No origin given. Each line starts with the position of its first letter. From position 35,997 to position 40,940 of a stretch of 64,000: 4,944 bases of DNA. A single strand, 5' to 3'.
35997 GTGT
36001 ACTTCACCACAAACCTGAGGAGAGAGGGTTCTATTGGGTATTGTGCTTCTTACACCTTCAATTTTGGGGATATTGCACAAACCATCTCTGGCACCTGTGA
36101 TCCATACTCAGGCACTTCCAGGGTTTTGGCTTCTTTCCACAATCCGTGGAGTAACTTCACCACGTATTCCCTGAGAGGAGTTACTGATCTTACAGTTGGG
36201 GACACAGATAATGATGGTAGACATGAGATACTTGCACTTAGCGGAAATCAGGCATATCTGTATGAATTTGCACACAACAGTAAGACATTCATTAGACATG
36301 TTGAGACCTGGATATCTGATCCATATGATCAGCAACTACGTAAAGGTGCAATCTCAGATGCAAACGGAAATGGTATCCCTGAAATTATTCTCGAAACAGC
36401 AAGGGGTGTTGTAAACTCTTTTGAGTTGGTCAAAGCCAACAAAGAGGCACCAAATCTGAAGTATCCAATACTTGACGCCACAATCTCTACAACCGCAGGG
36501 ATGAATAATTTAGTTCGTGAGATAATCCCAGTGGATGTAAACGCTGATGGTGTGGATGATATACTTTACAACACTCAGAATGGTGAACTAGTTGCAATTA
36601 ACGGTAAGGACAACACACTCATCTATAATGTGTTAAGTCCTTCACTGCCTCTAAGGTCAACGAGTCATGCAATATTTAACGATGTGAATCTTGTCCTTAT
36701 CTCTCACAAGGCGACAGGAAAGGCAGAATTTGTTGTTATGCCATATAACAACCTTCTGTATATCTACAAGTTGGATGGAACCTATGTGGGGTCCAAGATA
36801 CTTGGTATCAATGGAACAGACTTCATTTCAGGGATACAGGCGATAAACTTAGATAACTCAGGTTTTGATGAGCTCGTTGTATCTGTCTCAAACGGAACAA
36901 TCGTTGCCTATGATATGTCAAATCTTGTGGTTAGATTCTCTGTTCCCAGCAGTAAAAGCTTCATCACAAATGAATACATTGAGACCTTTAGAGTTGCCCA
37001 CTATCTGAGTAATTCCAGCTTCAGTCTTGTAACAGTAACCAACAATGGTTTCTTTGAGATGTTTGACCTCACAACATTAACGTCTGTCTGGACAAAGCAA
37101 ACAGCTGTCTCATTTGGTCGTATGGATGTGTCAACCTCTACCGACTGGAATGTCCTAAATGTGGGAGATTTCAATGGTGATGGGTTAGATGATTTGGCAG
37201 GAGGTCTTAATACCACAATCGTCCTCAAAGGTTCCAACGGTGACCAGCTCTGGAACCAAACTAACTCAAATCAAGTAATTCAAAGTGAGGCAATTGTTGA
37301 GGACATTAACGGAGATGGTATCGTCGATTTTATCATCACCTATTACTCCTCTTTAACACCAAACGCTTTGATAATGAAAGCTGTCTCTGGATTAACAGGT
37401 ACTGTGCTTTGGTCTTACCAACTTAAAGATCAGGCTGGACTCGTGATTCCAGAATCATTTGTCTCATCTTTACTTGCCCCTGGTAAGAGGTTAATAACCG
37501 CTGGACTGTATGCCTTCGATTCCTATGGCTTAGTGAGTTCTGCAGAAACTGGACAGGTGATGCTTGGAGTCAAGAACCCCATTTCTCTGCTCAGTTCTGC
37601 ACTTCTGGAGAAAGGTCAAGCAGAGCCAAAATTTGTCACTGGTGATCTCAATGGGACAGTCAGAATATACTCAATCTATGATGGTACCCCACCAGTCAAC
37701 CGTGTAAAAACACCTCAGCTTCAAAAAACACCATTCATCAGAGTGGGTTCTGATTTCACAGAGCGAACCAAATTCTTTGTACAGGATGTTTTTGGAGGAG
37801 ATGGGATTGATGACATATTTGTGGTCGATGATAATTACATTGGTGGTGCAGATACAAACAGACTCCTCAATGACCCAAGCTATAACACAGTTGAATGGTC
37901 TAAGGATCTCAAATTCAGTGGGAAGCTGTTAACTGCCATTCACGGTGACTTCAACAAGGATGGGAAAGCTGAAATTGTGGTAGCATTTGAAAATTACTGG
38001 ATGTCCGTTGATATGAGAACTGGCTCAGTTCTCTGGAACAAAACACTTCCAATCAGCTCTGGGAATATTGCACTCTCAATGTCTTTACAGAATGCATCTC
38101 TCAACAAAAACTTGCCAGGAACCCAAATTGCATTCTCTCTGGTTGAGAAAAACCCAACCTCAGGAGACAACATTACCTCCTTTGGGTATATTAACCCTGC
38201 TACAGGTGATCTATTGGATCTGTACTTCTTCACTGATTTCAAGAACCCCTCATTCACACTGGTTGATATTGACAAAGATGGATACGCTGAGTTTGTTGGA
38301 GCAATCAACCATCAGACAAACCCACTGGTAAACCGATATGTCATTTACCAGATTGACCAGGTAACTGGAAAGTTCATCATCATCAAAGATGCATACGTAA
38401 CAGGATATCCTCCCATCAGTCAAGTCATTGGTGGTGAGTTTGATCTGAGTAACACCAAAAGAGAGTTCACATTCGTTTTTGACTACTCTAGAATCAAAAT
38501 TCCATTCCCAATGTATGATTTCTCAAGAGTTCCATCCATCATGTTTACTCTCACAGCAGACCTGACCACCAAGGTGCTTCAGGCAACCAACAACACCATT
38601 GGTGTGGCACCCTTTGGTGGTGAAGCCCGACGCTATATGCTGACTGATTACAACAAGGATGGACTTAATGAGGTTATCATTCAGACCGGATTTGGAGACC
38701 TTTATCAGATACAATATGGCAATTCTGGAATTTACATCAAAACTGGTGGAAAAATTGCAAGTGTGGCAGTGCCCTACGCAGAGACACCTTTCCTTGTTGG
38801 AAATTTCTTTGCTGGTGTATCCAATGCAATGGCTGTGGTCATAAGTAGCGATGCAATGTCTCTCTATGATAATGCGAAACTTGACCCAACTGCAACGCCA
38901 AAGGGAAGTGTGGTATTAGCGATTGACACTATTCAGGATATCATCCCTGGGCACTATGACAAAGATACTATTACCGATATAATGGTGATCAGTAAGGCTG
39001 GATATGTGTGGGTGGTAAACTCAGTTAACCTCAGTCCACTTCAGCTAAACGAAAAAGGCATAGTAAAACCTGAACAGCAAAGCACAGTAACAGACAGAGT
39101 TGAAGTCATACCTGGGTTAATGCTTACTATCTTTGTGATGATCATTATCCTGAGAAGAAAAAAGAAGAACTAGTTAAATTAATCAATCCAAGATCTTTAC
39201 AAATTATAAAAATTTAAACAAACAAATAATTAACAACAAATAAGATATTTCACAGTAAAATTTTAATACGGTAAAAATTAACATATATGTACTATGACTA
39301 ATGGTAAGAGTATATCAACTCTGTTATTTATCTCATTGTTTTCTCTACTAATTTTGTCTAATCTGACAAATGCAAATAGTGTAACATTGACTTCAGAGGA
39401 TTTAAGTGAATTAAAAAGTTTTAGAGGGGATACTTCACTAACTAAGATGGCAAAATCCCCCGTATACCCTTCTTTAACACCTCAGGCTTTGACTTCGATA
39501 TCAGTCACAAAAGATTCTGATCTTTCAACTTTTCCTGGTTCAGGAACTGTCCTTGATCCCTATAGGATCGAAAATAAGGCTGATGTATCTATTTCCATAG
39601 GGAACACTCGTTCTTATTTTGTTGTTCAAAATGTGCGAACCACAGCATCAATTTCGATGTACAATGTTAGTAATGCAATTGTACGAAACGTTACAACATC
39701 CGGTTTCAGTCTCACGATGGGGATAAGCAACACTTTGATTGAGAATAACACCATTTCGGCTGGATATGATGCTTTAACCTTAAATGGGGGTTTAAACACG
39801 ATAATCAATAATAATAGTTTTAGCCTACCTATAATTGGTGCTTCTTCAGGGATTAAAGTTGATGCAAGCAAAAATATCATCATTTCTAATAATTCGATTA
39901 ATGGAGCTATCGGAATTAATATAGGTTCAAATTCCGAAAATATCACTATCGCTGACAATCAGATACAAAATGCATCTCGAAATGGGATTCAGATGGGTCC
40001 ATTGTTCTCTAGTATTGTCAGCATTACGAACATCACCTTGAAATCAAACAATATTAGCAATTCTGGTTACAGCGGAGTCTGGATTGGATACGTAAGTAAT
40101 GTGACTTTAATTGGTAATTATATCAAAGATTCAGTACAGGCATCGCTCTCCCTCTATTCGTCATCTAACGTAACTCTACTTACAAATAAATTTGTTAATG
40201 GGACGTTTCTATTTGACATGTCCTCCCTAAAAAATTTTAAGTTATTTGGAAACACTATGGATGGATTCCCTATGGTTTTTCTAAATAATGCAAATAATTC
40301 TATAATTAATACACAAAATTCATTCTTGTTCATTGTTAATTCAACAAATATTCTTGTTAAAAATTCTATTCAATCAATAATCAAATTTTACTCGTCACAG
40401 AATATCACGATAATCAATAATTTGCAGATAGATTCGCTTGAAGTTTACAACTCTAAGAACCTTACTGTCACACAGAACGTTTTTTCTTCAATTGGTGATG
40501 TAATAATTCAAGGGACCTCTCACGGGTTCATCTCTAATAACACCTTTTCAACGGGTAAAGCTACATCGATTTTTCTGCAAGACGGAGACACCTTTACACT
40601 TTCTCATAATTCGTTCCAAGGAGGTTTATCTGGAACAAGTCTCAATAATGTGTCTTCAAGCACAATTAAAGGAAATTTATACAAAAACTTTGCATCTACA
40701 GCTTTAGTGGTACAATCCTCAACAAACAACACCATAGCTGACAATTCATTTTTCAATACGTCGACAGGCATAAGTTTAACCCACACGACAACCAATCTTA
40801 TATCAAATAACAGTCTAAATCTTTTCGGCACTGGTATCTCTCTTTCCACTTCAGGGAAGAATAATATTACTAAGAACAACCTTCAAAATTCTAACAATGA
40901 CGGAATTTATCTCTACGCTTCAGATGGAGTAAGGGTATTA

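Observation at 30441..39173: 2910-aa integrin-alpha-like protein: multi-blade FG-GAP propellers fused to a BNR/sialidase-like propeller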

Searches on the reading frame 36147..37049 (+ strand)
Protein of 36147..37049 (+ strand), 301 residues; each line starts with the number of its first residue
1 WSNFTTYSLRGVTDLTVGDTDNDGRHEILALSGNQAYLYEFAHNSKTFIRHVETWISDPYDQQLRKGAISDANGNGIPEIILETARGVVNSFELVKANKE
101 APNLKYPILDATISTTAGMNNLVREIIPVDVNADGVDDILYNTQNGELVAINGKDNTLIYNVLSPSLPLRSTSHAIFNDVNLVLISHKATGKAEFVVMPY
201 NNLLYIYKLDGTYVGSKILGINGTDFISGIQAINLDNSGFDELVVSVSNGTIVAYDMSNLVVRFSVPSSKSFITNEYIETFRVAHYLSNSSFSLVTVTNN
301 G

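Call 31: search_protein_families(library=pfam, proteins=[window:36147-37049:+], max_evalue=0.1)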
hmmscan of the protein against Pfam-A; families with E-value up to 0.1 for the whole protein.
window:36147-37049:+ (301 aa): 6 families
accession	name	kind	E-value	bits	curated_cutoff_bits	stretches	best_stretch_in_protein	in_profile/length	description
PF13517.12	FG-GAP_3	-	1.5e-11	45.1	26.9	2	19-81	1-60/61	FG-GAP-like repeat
PF01839.29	FG-GAP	-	0.00012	22.4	22.1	0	129-145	8-24/37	FG-GAP repeat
PF25292.1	Beta-prop_CGLA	-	0.0019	18.2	26.8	0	123-158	31-66/316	Lambda-carrageenase beta-propeller domain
PF23743.1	Beta-prop_BBS7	-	0.0028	17.4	27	0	136-254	184-296/299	BBS7 beta-propeller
PF14783.12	BBS2_Mid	-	0.019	15.5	27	0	233-252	86-105/108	Ciliary BBSome complex subunit 2, middle region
PF14781.12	BBS2_N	-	0.032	14.6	26.3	0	12-53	56-98/107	Ciliary BBSome complex subunit 2, N-terminal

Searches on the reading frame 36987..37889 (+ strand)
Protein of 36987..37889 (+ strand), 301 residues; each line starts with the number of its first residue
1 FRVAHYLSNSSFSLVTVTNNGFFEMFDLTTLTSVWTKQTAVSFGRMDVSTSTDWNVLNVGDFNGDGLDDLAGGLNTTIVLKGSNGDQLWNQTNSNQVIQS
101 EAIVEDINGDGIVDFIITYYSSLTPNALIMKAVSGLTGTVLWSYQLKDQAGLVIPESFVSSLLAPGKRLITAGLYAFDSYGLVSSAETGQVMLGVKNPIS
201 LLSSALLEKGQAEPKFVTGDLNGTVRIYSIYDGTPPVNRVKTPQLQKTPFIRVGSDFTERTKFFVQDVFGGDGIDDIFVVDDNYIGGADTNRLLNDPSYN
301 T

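Call 31: search_protein_families(library=pfam, proteins=[window:36987-37889:+], max_evalue=0.1)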
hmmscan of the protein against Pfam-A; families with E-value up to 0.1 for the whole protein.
window:36987-37889:+ (301 aa): 5 families
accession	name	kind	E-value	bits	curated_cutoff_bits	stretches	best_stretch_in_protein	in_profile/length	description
PF13517.12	FG-GAP_3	-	4.9e-05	24.3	26.9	1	43-71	32-60/61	FG-GAP-like repeat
PF01839.29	FG-GAP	-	0.00014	22.1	22.1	1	57-73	5-21/37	FG-GAP repeat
PF23727.1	Beta-prop_FAM234A_B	-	0.011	14.7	26.4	0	78-138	103-164/467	FAM234A/B beta-propeller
PF13360.13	PQQ_2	-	0.015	15.4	27.6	1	73-152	41-106/233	Outer membrane protein assembly factor BamB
PF15907.11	Itfg2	-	0.022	14.5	27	0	7-78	26-99/330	Integrin-alpha FG-GAP repeat-containing protein 2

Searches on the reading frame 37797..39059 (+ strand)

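Call 31: search_protein_families(library=pfam, proteins=[window:37797-39059:+], max_evalue=0.1)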
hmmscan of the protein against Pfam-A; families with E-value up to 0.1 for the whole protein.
window:37797-39059:+ (421 aa): 3 families
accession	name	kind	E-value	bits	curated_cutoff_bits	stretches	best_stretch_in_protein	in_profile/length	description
PF01839.29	FG-GAP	-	1.1e-07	32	22.1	1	50-63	8-21/37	FG-GAP repeat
PF13517.12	FG-GAP_3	-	8.8e-07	29.9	26.9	1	1-62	4-61/61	FG-GAP-like repeat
PF23727.1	Beta-prop_FAM234A_B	-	0.0077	15.2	26.4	0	40-89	283-336/467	FAM234A/B beta-propeller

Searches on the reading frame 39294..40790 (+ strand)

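Call 92: search_protein_families(library=pfam, proteins=[window:39294-40790:+], max_evalue=0.1)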
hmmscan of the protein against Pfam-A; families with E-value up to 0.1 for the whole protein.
window:39294-40790:+ (499 aa): 2 families
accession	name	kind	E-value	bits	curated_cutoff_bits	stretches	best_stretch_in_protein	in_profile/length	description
PF13229.12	Beta_helix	-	6.6e-25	88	25.9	3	369-498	14-147/158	Right handed beta helix region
PF05048.19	NosD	-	1.8e-18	67.2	23.6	3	320-491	3-174/212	Periplasmic copper-binding protein (NosD)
